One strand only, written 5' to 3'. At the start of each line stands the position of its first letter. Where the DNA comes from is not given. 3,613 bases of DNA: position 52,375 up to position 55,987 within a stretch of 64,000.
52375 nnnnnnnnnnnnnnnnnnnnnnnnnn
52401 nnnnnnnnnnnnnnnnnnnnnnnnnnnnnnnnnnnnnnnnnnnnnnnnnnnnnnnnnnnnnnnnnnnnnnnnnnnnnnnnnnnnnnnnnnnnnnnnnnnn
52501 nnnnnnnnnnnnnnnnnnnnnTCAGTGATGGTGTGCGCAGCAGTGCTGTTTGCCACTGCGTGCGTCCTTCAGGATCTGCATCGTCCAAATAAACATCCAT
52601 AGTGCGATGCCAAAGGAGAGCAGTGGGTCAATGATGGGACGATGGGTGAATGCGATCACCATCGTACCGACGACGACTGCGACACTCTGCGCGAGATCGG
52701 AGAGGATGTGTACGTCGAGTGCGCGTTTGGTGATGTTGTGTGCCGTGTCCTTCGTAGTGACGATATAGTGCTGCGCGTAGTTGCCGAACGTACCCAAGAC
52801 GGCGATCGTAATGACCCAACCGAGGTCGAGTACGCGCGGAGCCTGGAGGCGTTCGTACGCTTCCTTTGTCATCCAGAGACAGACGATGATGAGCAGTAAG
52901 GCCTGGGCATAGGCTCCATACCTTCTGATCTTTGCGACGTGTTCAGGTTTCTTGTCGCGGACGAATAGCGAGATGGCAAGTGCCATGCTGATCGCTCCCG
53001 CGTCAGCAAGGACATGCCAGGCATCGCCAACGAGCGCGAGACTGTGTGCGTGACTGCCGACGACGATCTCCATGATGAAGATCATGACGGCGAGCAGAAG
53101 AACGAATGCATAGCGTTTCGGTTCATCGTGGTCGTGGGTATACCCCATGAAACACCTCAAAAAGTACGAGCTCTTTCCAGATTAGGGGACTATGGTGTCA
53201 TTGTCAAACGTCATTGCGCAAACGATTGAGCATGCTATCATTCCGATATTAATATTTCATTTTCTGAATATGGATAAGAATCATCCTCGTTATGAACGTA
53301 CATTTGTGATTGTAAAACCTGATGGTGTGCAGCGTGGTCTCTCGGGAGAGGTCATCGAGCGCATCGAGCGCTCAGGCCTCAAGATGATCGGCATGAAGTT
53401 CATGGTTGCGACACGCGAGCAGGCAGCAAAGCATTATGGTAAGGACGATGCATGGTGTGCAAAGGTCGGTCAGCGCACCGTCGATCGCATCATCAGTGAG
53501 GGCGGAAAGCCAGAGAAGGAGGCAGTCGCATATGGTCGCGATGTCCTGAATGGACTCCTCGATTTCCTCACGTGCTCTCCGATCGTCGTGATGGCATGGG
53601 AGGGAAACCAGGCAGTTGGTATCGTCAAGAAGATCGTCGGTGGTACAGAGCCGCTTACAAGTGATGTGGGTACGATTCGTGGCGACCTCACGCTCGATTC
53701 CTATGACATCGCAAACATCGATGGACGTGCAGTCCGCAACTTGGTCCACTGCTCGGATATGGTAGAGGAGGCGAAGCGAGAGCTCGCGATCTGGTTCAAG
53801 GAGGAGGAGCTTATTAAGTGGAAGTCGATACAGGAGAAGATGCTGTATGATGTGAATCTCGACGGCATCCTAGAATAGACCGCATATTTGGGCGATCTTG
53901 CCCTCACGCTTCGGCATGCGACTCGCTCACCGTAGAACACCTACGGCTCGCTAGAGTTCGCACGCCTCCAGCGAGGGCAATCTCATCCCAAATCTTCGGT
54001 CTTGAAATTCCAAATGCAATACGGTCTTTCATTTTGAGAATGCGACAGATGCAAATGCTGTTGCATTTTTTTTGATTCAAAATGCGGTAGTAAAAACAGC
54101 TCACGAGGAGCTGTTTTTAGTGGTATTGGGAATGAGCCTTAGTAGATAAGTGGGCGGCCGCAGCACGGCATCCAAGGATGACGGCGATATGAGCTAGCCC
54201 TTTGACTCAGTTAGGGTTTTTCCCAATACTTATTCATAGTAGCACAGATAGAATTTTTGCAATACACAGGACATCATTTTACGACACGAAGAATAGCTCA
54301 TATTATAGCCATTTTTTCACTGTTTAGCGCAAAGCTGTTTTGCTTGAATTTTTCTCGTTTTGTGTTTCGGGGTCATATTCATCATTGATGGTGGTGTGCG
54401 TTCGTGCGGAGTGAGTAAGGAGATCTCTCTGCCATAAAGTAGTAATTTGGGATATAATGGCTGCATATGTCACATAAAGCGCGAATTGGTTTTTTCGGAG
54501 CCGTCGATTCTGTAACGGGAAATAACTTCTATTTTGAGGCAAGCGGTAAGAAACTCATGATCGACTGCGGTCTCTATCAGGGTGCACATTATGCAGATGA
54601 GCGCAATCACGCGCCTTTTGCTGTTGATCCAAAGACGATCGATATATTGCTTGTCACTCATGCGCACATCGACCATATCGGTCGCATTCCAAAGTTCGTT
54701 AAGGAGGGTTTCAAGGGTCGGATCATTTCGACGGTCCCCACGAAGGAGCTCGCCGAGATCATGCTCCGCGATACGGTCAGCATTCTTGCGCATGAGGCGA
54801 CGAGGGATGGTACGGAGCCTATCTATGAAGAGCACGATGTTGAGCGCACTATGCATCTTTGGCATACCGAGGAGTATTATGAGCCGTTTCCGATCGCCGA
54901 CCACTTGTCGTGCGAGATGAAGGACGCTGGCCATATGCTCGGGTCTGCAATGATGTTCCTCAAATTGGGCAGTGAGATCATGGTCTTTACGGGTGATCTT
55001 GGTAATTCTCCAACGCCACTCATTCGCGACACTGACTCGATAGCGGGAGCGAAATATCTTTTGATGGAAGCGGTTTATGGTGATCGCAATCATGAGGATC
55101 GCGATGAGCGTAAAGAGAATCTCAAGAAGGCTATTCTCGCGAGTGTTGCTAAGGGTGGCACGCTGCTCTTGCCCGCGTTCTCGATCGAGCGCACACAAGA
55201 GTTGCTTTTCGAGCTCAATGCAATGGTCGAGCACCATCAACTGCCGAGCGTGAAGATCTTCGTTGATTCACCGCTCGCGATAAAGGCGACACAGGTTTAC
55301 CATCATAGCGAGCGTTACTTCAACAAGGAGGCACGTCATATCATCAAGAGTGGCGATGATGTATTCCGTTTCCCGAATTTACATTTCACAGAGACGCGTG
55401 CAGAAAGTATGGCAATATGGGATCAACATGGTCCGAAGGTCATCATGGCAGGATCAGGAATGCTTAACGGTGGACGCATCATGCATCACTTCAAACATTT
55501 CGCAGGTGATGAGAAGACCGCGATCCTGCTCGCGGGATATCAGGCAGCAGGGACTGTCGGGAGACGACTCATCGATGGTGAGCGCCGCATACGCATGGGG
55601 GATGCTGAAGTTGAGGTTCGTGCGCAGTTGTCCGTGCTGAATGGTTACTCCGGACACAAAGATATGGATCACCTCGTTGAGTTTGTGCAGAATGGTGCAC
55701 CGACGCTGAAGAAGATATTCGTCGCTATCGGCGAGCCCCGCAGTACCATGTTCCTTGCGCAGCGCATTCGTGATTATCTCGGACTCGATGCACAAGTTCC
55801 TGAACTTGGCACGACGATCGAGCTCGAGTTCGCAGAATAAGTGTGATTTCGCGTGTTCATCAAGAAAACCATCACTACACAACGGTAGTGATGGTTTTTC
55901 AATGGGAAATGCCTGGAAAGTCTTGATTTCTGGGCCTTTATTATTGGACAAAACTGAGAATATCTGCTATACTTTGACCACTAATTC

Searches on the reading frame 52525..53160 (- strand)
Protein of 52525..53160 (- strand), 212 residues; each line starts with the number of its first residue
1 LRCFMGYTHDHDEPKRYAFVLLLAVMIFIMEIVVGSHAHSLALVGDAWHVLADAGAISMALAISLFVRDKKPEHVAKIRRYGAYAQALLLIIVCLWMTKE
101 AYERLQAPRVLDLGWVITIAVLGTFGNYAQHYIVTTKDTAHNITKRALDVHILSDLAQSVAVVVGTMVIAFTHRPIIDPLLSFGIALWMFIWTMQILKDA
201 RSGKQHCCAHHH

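Call 12: search_protein_families(library=pfam, proteins=[window:52525-53160:-], max_evalue=0.001)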
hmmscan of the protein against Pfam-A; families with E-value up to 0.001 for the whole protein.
window:52525-53160:- (212 aa): 1 family
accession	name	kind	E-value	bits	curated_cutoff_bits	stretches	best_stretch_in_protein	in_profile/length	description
PF01545.26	Cation_efflux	-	4.9e-22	79.1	26.6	1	20-201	4-194/198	Cation efflux family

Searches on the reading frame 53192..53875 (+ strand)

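Call 10: search_protein_families(library=pfam, proteins=[window:53192-53875:+], max_evalue=0.001)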
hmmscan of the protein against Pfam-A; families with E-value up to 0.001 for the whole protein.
window:53192-53875:+ (228 aa): 1 family
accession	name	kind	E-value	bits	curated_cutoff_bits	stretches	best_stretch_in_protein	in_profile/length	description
PF00334.24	NDK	-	2.8e-38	131.3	27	2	115-206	53-134/135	Nucleoside diphosphate kinase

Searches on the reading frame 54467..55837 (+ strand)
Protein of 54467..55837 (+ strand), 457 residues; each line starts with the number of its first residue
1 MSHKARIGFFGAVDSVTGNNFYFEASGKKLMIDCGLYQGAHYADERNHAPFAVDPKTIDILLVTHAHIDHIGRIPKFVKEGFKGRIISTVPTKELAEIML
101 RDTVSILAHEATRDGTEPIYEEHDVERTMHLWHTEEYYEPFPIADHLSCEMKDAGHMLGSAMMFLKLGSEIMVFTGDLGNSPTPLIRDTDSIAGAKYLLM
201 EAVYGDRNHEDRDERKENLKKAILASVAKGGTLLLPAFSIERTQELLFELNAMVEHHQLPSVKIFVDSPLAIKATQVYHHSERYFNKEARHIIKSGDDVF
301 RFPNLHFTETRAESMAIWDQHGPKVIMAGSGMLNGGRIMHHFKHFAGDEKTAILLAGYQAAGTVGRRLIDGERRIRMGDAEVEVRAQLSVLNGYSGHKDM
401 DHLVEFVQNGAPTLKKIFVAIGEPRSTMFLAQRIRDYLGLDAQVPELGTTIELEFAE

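Call 10: search_protein_families(library=pfam, proteins=[window:54467-55837:+], max_evalue=0.001)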
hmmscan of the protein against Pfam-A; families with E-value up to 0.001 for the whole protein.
window:54467-55837:+ (457 aa): 5 families
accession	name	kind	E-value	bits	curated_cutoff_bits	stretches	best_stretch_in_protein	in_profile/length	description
PF10996.14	Beta-Casp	-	9e-40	136.4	27.7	1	243-368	1-120/120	Beta-Casp domain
PF00753.33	Lactamase_B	-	3.2e-11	44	22.7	1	18-98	6-84/196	Metallo-beta-lactamase superfamily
PF16661.11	Lactamase_B_6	-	1e-08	35.2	27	1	27-175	6-159/193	Metallo-beta-lactamase superfamily domain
PF07521.17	RMMBL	-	4.8e-07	30.1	21.6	1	382-445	2-63/63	Zn-dependent metallo-hydrolase RNA specificity domain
PF12706.13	Lactamase_B_2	-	6.1e-06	26.4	27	1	30-182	3-147/200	Beta-lactamase superfamily domain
